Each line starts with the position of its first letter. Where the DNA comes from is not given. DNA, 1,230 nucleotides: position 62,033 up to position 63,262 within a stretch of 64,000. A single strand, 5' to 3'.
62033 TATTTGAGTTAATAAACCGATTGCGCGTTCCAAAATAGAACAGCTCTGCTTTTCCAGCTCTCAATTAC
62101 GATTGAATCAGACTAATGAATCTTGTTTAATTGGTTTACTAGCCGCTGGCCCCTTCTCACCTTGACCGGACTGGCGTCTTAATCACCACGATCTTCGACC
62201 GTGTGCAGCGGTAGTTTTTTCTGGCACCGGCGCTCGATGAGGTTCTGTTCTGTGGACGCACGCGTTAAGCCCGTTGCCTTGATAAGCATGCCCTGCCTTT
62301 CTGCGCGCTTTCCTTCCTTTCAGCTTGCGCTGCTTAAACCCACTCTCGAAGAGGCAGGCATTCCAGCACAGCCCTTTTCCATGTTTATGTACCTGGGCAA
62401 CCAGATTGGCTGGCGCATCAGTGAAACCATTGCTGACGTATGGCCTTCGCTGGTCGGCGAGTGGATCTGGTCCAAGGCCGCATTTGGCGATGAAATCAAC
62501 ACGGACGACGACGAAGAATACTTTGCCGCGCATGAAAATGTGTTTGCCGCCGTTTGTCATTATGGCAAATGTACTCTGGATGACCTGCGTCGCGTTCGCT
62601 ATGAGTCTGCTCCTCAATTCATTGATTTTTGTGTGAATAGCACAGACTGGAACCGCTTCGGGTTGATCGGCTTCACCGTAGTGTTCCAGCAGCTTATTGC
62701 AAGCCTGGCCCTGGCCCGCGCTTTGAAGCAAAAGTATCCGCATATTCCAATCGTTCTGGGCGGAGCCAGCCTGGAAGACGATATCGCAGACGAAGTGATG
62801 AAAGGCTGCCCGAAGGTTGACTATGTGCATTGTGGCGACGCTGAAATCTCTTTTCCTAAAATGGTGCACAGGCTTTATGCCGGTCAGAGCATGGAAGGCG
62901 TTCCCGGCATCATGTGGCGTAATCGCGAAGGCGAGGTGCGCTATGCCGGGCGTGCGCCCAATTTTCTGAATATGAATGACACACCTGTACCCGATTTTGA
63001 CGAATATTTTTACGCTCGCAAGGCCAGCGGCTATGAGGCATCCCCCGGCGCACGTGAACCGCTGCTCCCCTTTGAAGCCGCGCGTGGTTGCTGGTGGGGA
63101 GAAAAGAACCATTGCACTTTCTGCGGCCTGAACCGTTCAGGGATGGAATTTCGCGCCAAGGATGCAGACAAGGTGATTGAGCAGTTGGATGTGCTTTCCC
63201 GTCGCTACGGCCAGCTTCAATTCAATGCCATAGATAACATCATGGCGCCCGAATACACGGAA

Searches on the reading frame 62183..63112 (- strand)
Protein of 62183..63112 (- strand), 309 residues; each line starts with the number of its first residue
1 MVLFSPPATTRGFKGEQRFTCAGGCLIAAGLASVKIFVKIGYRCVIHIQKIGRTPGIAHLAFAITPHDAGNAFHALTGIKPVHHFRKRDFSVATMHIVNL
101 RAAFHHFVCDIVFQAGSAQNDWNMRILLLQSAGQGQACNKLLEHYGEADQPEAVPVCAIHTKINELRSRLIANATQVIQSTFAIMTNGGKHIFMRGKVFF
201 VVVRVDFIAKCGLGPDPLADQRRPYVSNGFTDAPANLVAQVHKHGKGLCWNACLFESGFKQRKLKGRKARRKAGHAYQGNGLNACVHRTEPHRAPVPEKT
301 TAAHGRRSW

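Call 8: search_protein_families(library=pfam, proteins=[window:62183-63112:-], max_evalue=0.001)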
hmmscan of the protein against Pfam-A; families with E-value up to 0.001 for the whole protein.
window:62183-63112:- (309 aa): 0 families

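Call 13: find_encoding_contigs(protein=window:62183-63112:-, flank=10000, max_places=6)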
Protein window:62183-63112:- (309 aa): no gene with exactly this product is on record in the collection.
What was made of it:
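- Tried and rejected: Looking beyond the window through the 309-aa gene at 62183-63112: no record found (call 13).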
